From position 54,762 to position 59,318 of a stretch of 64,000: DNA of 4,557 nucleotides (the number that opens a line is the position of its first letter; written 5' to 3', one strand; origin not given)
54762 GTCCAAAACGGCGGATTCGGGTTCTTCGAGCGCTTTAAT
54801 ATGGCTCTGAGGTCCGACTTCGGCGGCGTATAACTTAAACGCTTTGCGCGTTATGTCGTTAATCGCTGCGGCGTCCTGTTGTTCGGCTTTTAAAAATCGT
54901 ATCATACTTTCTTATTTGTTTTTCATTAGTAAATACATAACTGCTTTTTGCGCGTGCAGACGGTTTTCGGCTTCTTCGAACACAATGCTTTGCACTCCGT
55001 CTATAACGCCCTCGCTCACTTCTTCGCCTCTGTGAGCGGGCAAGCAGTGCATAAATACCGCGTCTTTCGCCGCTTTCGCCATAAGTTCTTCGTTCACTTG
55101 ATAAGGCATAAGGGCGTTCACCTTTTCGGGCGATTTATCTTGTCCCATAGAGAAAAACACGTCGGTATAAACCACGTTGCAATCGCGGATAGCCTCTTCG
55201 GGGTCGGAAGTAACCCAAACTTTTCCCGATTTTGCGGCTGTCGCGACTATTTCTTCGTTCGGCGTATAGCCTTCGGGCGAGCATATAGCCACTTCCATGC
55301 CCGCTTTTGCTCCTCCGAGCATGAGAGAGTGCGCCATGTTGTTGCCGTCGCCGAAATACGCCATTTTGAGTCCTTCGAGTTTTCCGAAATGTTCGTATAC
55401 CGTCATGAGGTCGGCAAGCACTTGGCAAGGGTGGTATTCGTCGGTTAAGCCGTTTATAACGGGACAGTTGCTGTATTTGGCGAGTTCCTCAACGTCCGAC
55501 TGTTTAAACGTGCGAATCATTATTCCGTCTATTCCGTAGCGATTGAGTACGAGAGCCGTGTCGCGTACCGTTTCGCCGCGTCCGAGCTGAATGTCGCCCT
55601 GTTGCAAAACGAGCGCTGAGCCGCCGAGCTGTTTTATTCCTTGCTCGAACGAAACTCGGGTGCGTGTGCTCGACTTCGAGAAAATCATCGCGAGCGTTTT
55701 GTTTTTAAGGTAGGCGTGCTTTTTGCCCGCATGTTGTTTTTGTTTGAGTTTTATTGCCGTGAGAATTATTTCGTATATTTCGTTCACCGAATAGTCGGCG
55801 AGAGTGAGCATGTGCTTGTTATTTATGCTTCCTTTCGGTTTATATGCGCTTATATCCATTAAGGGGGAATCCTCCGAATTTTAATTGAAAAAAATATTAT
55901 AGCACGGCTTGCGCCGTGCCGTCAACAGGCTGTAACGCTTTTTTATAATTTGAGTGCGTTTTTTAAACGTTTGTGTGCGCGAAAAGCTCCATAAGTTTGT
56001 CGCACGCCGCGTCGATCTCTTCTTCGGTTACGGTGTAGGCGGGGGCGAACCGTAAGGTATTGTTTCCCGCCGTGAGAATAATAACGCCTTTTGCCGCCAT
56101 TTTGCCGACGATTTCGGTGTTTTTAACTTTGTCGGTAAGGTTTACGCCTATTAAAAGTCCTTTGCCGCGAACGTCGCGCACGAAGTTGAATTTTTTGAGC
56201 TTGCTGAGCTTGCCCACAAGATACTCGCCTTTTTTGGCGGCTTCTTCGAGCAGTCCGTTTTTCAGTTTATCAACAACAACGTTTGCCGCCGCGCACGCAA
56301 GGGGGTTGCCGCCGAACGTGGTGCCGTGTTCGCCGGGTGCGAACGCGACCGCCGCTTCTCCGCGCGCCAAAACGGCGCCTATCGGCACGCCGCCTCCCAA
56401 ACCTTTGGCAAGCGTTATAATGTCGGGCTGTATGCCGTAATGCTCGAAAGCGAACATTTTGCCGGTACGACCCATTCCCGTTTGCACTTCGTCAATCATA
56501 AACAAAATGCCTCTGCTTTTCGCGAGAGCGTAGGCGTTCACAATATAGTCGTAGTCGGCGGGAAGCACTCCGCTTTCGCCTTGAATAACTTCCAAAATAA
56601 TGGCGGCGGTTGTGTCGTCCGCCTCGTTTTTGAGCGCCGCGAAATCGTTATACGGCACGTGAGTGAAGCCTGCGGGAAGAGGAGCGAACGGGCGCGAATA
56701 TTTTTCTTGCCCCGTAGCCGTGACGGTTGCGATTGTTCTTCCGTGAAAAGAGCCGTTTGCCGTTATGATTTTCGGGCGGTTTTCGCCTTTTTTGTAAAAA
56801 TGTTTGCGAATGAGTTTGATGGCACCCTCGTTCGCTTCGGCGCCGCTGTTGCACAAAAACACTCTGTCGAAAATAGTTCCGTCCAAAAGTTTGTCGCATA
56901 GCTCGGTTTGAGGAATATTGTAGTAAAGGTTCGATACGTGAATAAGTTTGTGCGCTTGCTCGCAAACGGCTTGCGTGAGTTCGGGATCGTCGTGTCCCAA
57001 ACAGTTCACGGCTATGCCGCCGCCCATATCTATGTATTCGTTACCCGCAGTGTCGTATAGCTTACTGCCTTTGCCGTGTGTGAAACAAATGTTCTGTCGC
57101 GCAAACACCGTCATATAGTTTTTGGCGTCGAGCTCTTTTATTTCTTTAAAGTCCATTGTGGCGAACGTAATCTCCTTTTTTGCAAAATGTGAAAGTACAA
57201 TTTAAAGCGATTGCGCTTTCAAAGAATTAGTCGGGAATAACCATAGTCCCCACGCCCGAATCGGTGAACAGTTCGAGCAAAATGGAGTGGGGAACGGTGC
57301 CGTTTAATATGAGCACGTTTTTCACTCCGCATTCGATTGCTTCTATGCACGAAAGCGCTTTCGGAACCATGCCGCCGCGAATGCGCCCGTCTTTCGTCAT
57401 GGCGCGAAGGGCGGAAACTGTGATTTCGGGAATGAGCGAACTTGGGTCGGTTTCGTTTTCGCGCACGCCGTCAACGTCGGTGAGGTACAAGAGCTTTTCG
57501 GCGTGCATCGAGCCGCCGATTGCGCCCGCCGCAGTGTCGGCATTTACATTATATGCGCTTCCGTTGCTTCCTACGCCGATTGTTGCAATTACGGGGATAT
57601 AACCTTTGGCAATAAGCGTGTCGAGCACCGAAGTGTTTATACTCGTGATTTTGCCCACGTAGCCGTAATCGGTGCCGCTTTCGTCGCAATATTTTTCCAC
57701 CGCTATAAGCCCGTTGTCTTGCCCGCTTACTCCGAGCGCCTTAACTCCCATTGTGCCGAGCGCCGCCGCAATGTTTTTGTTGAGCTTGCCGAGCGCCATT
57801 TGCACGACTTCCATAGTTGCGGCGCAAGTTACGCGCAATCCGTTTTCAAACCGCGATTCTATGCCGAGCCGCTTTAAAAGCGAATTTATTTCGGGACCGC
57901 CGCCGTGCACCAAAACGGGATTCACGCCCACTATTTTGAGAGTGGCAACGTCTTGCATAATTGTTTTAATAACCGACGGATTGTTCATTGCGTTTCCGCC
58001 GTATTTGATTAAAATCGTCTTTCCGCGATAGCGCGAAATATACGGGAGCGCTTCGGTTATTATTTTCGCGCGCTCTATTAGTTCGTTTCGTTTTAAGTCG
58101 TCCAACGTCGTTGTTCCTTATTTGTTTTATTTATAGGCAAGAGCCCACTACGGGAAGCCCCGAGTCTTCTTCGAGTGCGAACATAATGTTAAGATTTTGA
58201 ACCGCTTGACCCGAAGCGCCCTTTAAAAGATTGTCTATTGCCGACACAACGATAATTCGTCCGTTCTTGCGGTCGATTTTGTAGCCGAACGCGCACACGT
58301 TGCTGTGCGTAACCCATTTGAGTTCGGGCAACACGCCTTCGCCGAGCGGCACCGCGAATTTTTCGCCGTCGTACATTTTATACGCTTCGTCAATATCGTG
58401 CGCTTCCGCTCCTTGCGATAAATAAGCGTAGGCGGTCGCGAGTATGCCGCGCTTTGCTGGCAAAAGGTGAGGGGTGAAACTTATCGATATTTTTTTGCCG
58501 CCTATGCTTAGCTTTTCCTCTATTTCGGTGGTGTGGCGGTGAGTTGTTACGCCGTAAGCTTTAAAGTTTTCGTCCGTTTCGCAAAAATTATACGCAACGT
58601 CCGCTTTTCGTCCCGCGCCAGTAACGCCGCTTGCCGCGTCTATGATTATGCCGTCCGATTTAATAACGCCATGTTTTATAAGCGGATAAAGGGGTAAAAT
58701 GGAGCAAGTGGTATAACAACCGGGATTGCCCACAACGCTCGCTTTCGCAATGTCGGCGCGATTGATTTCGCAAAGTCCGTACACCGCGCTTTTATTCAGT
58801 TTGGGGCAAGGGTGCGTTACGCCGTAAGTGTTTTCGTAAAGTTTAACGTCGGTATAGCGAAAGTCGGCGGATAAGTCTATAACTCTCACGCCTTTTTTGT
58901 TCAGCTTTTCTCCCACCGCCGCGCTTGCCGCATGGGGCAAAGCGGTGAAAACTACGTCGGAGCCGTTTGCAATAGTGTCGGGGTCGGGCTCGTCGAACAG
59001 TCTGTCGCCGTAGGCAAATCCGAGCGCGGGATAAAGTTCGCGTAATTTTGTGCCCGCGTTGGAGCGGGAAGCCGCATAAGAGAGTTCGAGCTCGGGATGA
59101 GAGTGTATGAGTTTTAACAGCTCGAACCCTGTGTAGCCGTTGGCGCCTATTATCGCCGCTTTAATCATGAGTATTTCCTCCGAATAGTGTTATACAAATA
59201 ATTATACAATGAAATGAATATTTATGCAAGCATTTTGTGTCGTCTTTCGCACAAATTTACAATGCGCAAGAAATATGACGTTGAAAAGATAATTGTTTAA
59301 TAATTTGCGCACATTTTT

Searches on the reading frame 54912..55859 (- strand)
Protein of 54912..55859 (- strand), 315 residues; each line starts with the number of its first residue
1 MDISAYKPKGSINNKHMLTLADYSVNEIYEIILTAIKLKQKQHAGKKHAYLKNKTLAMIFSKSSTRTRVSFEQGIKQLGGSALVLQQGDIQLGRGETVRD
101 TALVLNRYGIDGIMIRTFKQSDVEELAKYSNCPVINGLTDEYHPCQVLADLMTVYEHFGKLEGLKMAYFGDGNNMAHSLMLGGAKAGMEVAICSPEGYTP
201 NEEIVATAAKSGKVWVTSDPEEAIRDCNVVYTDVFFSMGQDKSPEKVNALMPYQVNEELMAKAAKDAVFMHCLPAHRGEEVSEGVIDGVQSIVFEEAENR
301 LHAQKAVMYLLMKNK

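Call 74: search_protein_families(library=ncbifam, proteins=[window:54912-55859:-], max_evalue=0.00001)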
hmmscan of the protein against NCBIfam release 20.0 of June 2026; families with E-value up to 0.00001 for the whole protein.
window:54912-55859:- (315 aa): 16 families
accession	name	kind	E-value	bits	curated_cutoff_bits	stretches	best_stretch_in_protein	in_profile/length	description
NF001986.0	PRK00779.1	subfamily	3.3e-132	440.3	306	1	13-314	4-306/307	ornithine carbamoyltransferase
TIGR00658.1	orni_carb_tr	equivalog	3.5e-124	413.9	280.85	1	15-312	1-303/304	ornithine carbamoyltransferase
TIGR04384.1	putr_carbamoyl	exception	5.9e-93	311.6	500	1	16-314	1-309/330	putrescine carbamoyltransferase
NF011380.0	PRK14805.1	equivalog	1.4e-89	300.2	421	1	15-313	2-301/302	ornithine carbamoyltransferase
NF003286.0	PRK04284.1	subfamily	3.6e-83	279.4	515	1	12-277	4-278/332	ornithine carbamoyltransferase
NF002470.0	PRK01713.1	equivalog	9.8e-70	235.6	545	1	12-276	5-278/334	ornithine carbamoyltransferase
NF009213.0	PRK12562.1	subfamily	1.2e-59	202.4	559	1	12-281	4-283/334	ornithine carbamoyltransferase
TIGR00670.1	asp_carb_tr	equivalog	1.7e-53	181.8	236.95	1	15-312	1-303/304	aspartate carbamoyltransferase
NF002032.1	PRK00856.1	equivalog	1.9e-52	178.3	263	1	15-312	1-297/297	aspartate carbamoyltransferase catalytic subunit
NF003384.0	PRK04523.1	equivalog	1.5e-51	175.4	288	1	14-313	3-334/336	N-acetylornithine carbamoyltransferase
NF011379.0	PRK14804.1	equivalog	6.4e-50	170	373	1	13-313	5-310/311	ornithine carbamoyltransferase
NF006046.0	PRK08192.1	equivalog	5.3e-25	88.4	512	1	13-307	5-312/339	aspartate carbamoyltransferase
NF008853.0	PRK11891.1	equivalog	9.7e-24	83.7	560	1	18-277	92-360/430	aspartate carbamoyltransferase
NF010387.0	PRK13814.1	equivalog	2.2e-20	72.8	660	1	17-312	8-303/310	aspartate carbamoyltransferase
NF005538.0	PRK07200.1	equivalog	6.5e-20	71.5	453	1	13-233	20-270/396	knotted carbamoyltransferase YgeW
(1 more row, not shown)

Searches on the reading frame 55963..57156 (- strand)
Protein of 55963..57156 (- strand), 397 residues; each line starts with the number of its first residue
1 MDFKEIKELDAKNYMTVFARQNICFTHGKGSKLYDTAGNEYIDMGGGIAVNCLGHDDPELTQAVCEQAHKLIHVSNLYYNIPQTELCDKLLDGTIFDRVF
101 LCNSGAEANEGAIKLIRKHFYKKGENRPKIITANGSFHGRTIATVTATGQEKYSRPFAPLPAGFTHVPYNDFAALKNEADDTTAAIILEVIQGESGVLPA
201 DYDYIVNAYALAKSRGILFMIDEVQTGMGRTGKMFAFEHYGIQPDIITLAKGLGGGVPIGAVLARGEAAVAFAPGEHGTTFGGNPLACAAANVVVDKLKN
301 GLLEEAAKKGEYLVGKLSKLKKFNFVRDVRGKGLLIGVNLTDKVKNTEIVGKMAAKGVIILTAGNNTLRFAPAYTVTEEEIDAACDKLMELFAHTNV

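Call 74: search_protein_families(library=ncbifam, proteins=[window:55963-57156:-], max_evalue=0.00001)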
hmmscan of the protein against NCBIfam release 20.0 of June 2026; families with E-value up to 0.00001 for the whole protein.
window:55963-57156:- (397 aa): 70 families (the best 25 are shown)
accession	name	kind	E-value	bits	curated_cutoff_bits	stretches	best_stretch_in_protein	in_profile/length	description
TIGR00707.1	argD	subfamily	3.5e-149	496.8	410.05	1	15-391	3-379/381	acetylornithine/succinylornithine family transaminase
NF002325.0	PRK01278.1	subfamily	2.2e-132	441.4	372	1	13-394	5-388/395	acetylornithine transaminase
NF002874.0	PRK03244.1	equivalog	6e-130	433.6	457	1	11-394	15-394/399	acetylornithine transaminase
NF002797.0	PRK02936.1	equivalog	9.4e-129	429.5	496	1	16-396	6-381/385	acetylornithine transaminase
NF003468.0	PRK05093.1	subfamily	5.7e-127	423.8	522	1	15-390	17-397/405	acetylornithine/succinyldiaminopimelate transaminase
TIGR03246.1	arg_catab_astC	subfamily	2.6e-125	418.5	609.95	1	15-388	11-389/397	acetylornithine/succinylornithine family transaminase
NF009047.0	PRK12381.1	subfamily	2.8e-122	408.4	630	1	14-390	13-395/406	bifunctional succinylornithine transaminase/acetylornithine transaminase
NF002985.0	PRK03715.1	equivalog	4.3e-116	387.8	568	1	6-393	3-392/395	acetylornithine transaminase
NF003273.0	PRK04260.1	equivalog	7.3e-111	370.4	616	1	16-392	6-375/376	acetylornithine transaminase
NF003397.0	PRK04612.1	equivalog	5.6e-107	358.1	735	1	11-388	12-397/408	acetylornithine transaminase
NF004426.0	PRK05769.1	equivalog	8.4e-105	351.1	552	2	182-393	221-438/441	acetyl ornithine aminotransferase family protein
NF042418.1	LysJ_Th_th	equivalog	6e-95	318.4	700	1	8-386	5-379/386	[LysW]-aminoadipate semialdehyde transaminase LysJ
TIGR01885.1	Orn_aminotrans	equivalog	5.1e-91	305.4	378.4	1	10-389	12-398/402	ornithine--oxo-acid transaminase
NF005993.0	PRK08117.1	subfamily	4.1e-90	302.5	574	2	180-392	205-427/433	aspartate aminotransferase family protein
NF045491.1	LysJ_Sulfobales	equivalog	2.1e-85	287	700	1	14-389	3-374/386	[LysW]-aminoadipate semialdehyde/glutamate semialdehyde transaminase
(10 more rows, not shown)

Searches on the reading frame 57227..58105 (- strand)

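Call 74: search_protein_families(library=ncbifam, proteins=[window:57227-58105:-], max_evalue=0.00001)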
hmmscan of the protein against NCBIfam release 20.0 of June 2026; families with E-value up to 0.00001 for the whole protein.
window:57227-58105:- (292 aa): 16 families
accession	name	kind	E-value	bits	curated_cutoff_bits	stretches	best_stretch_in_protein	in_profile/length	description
TIGR00761.1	argB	equivalog_domain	1.4e-71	240.7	151.3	1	30-266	1-231/231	acetylglutamate kinase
NF003641.0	PRK05279.1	equivalog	3.8e-44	151.3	344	1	14-290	11-290/441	amino-acid N-acetyltransferase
TIGR01890.1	N-Ac-Glu-synth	equivalog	3e-40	138.5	202.85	1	16-290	5-278/429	amino-acid N-acetyltransferase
NF010659.0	PRK14058.1-1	equivalog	1.8e-38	132.2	223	1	31-289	2-266/267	[LysW]-aminoadipate kinase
NF003387.0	PRK04531.1-2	equivalog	1.2e-35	122.8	426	1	27-289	35-286/441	acetylglutamate kinase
NF010662.0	PRK14058.1-4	equivalog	3.3e-35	121.5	194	1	31-278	2-253/264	[LysW]-aminoadipate/[LysW]-glutamate kinase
NF010661.0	PRK14058.1-3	equivalog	1.9e-33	115.8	251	1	30-279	2-263/283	acetylglutamate/acetylaminoadipate kinase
NF003386.0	PRK04531.1-1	equivalog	1.2e-25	90.4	417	1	16-289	28-291/442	acetylglutamate kinase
NF040647.1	IPPK_Arch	equivalog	2.3e-15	56.6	120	1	46-289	24-259/259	isopentenyl phosphate kinase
NF010660.0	PRK14058.1-2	equivalog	7.1e-14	52.2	241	1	32-268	3-243/249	[LysW]-aminoadipate/[LysW]-glutamate kinase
TIGR00746.1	arcC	equivalog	1.7e-09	37.2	358.25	1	168-268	190-291/309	carbamate kinase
NF005155.0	PRK06635.1-4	equivalog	5.9e-08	32.1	346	1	31-221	4-183/407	aspartate kinase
NF009007.0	PRK12352.1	subfamily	3.2e-07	29.6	266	0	167-268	194-297/316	carbamate kinase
TIGR00656.1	asp_kin_monofn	equivalog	1.9e-06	27.1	402.25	1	29-222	2-191/407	aspartate kinase, monofunctional class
TIGR01027.1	proB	equivalog_domain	4.1e-06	26.2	186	0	190-290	146-252/363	glutamate 5-kinase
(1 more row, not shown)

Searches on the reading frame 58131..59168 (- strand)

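Call 74: search_protein_families(library=ncbifam, proteins=[window:58131-59168:-], max_evalue=0.00001)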
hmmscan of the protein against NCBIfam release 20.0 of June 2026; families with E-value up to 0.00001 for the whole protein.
window:58131-59168:- (345 aa): 6 families
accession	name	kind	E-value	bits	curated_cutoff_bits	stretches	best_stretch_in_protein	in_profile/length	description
TIGR01850.1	argC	equivalog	1.5e-118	396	233.6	1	2-342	1-342/345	N-acetyl-gamma-glutamyl-phosphate reductase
TIGR01851.1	argC_other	equivalog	1.5e-24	86.9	229.85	1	66-331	46-309/310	N-acetyl-gamma-glutamyl-phosphate reductase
NF006416.0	PRK08664.1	subfamily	4.3e-19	68.9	232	1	2-270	4-270/350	aspartate-semialdehyde dehydrogenase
TIGR00978.1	asd_EA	equivalog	1.6e-18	66.9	301.2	1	2-330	1-341/342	aspartate-semialdehyde dehydrogenase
NF011456.0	PRK14874.1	equivalog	3.6e-10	39.4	223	0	2-106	5-103/346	aspartate-semialdehyde dehydrogenase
TIGR01296.1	asd_B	equivalog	4.3e-07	29.4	324.2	0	133-189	106-163/339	aspartate-semialdehyde dehydrogenase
